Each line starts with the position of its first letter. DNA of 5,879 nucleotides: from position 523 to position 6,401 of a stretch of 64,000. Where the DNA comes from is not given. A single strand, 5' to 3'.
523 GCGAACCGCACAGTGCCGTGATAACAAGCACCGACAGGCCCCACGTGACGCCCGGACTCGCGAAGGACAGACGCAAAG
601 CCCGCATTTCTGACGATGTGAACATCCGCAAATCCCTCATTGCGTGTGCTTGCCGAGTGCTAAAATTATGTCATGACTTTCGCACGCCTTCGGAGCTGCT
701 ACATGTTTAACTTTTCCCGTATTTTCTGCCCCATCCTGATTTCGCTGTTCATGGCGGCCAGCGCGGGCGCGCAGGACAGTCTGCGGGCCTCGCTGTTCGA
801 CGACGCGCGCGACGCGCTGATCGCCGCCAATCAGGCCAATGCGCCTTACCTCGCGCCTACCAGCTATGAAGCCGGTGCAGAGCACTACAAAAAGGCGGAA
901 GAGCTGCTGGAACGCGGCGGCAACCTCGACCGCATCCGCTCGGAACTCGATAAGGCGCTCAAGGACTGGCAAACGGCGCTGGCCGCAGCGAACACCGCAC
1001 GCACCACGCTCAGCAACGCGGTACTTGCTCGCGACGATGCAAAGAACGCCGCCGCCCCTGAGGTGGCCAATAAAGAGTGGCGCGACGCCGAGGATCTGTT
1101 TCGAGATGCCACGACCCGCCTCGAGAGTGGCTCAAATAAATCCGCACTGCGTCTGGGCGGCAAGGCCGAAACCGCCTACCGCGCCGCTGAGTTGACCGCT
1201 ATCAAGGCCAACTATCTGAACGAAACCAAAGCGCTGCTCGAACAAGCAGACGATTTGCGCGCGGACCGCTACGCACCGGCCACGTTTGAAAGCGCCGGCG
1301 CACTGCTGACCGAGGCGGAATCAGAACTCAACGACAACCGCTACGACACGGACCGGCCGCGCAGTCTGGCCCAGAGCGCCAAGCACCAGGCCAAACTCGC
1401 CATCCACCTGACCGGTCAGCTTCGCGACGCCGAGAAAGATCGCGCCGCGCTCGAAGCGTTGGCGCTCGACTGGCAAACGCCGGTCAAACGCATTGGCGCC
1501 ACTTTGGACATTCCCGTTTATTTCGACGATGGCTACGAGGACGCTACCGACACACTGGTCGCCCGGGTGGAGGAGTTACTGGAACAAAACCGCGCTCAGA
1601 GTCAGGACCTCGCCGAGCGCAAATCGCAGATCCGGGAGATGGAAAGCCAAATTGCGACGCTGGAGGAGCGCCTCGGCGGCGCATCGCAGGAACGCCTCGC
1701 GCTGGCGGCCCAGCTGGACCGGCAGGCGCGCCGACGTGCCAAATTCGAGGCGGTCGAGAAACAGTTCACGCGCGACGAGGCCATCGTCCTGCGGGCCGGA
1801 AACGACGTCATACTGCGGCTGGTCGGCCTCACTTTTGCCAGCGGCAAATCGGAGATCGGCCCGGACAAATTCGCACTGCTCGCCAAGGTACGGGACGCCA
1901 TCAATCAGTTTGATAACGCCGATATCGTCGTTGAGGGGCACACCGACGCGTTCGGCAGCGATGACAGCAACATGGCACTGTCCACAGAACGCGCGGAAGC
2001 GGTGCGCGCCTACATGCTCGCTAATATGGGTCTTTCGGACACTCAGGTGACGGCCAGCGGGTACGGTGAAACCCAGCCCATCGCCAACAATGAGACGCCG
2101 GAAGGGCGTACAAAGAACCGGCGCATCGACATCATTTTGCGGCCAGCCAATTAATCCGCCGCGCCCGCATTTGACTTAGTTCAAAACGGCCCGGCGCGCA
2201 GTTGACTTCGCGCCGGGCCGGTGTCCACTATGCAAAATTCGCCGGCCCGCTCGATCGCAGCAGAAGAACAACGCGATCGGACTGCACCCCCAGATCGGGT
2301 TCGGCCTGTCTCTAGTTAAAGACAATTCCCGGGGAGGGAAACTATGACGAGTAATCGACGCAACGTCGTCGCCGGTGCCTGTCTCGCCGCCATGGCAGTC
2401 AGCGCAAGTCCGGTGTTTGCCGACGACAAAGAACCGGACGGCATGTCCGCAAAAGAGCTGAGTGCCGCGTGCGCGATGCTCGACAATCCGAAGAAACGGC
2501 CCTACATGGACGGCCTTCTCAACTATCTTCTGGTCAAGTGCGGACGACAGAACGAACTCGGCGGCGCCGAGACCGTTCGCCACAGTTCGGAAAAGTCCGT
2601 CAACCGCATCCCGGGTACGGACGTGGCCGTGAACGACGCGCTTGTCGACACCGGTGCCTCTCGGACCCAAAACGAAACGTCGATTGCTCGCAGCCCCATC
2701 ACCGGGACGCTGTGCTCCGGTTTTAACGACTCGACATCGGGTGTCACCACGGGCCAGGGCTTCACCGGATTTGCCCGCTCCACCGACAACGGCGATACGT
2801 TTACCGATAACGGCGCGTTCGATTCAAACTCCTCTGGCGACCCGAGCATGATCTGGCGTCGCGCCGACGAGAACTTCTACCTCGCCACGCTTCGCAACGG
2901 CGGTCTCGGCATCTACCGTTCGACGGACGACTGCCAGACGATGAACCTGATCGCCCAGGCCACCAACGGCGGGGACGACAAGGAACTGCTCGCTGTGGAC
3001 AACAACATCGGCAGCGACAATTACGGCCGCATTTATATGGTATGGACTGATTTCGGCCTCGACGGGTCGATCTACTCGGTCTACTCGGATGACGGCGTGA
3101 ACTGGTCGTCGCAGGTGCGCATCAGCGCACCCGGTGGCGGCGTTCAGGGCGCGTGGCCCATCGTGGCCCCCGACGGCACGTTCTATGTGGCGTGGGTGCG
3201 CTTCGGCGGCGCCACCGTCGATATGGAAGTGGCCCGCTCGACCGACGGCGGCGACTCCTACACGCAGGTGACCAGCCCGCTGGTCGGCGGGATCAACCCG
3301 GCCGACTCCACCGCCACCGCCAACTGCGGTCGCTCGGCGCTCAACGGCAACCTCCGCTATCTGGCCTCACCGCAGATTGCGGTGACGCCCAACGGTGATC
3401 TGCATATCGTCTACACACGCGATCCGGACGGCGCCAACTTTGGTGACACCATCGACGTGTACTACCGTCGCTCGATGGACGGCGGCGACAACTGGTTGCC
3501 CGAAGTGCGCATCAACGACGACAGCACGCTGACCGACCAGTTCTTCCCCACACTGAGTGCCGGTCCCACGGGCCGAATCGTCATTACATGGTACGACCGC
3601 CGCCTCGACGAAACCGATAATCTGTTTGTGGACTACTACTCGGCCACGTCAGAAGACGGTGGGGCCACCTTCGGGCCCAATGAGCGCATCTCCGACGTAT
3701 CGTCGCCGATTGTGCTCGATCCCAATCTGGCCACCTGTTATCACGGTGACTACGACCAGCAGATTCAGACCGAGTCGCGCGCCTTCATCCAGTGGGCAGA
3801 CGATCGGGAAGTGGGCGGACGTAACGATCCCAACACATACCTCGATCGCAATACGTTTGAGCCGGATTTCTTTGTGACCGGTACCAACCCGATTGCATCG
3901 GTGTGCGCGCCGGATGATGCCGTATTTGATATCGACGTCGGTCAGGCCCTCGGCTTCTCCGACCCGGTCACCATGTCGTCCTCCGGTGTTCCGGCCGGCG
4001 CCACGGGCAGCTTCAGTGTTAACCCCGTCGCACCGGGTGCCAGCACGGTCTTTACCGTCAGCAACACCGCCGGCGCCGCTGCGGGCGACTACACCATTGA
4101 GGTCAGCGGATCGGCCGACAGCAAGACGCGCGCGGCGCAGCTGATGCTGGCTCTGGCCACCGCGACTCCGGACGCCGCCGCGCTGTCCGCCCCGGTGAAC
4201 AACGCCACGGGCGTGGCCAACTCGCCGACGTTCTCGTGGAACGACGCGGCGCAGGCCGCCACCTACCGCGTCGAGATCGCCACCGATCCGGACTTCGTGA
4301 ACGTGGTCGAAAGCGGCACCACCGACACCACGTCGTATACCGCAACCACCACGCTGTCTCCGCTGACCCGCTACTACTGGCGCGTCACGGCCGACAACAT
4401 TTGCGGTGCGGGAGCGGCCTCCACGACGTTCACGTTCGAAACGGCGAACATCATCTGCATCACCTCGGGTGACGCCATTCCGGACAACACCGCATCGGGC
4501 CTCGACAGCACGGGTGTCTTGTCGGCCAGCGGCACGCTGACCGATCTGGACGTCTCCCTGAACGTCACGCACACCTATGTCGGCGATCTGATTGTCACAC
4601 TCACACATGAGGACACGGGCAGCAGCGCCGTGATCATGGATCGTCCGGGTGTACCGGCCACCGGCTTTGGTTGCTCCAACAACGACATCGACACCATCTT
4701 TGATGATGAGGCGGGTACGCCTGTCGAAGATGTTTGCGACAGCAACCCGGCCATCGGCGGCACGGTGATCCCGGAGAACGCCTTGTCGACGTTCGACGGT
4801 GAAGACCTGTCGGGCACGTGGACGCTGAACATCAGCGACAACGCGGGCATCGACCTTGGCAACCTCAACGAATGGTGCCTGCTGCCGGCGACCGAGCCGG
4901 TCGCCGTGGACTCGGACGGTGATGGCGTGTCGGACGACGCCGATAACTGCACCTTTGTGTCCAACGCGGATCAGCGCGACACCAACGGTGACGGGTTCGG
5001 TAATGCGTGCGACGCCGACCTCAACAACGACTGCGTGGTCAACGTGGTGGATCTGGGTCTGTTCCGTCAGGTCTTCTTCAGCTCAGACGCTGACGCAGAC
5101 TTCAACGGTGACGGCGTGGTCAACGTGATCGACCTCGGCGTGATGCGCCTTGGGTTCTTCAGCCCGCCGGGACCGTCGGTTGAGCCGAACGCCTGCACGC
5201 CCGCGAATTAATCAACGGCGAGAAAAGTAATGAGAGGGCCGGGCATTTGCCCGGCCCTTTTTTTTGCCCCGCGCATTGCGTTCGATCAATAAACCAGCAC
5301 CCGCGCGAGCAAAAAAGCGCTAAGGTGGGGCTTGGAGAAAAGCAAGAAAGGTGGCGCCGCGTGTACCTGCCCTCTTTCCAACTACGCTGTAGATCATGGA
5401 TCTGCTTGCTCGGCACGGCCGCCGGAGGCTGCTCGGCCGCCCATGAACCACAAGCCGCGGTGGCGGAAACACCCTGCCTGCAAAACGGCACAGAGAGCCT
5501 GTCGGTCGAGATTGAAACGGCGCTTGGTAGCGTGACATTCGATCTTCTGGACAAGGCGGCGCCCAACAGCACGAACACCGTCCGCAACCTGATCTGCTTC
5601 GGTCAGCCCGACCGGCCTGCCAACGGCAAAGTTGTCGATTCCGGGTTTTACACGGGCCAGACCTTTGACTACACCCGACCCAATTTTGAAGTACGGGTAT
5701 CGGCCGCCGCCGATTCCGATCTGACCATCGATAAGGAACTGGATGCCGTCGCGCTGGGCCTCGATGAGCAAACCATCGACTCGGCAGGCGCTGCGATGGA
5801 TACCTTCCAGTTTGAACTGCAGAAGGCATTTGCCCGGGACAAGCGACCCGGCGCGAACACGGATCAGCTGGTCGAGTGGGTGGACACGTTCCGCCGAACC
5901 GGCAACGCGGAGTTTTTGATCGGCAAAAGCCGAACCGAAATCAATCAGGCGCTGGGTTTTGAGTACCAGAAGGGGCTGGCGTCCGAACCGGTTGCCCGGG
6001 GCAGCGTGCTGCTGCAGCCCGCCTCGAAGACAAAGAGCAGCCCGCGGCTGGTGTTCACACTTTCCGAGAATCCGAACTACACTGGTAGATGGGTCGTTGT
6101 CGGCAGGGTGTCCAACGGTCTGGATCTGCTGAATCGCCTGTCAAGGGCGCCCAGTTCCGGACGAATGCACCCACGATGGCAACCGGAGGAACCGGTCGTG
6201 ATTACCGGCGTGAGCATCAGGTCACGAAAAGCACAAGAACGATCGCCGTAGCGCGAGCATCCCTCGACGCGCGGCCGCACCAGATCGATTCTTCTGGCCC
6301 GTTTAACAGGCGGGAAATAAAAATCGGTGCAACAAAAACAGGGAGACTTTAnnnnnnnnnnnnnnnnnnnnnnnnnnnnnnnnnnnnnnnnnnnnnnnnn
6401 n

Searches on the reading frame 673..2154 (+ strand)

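Call 20: search_protein_families(library=pfam, proteins=[window:673-2154:+], max_evalue=0.01)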
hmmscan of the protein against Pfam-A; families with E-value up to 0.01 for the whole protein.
window:673-2154:+ (493 aa): 2 families
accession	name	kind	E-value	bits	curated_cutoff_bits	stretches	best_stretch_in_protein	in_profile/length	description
PF00691.25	OmpA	-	1.2e-22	80.5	27.2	1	387-483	1-98/98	OmpA family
PF14346.11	DUF4398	-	0.0001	23.1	27.9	1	182-259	3-77/78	Domain of unknown function (DUF4398)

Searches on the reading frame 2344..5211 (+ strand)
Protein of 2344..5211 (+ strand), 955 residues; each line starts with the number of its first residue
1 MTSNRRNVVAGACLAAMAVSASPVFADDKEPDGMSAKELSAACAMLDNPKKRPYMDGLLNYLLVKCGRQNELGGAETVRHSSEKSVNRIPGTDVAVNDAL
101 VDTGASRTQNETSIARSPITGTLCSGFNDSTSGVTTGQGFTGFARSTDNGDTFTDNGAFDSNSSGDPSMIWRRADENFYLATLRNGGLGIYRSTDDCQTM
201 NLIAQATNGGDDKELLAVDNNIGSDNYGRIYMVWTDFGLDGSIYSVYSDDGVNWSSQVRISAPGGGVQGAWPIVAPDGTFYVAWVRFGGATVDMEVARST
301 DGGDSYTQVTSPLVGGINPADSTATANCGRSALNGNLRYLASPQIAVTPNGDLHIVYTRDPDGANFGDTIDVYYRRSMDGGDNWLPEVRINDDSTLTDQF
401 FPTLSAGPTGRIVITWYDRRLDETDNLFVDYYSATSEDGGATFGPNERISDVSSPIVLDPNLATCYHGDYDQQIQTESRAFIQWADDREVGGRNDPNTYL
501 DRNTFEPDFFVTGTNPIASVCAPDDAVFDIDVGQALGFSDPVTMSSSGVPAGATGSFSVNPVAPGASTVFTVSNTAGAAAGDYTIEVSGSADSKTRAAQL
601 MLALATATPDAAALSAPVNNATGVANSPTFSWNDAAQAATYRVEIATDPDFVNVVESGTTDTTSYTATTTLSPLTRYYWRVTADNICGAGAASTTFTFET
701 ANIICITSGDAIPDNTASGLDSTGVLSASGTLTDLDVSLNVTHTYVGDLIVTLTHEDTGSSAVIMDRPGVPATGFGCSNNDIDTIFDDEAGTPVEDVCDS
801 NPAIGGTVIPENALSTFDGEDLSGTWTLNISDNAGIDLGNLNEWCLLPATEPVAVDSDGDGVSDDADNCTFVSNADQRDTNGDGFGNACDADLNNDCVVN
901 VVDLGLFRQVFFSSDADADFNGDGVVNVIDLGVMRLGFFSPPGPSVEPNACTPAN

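Call 20: search_protein_families(library=pfam, proteins=[window:2344-5211:+], max_evalue=0.01)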
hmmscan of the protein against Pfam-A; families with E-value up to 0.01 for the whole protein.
window:2344-5211:+ (955 aa): 6 families
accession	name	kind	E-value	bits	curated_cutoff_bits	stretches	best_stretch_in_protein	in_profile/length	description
PF01483.27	P_proprotein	-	2.1e-08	34.6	21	1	734-846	3-84/86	Proprotein convertase P-domain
PF25788.1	Ig_Rha78A_N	-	2e-05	25.2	27.4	1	621-701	12-102/105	Rha78A-like, N-terminal immunoglobulin domain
PF02412.23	TSP_3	-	9.9e-05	22.4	25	1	856-877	15-36/36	Thrombospondin type 3 repeat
PF16656.11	Pur_ac_phosph_N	-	0.0001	23.2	30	1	623-700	10-93/93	Purple acid Phosphatase, N-terminal domain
PF16655.11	PhoD_N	-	0.0006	20.7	30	1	636-685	25-80/90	PhoD-like phosphatase, N-terminal domain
PF15892.11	BNR_4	-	0.0014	18.5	27.3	0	335-459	92-209/272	BNR repeat-containing family member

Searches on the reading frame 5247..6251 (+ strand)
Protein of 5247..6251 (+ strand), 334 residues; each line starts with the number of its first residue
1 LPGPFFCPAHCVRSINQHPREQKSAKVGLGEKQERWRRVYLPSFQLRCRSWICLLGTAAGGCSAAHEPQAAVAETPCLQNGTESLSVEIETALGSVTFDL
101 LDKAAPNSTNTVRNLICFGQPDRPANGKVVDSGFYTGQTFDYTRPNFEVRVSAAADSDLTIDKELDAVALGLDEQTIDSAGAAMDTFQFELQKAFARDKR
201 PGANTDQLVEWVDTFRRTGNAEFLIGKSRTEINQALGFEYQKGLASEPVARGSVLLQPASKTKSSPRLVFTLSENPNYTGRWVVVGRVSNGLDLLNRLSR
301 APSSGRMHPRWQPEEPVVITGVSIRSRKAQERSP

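Call 20: search_protein_families(library=pfam, proteins=[window:5247-6251:+], max_evalue=0.01)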
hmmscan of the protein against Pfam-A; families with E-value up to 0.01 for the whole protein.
window:5247-6251:+ (334 aa): 1 family
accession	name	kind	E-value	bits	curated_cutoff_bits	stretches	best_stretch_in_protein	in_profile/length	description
PF00160.26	Pro_isomerase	-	1e-07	32.7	21.7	1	87-322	2-157/159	Cyclophilin type peptidyl-prolyl cis-trans isomerase/CLD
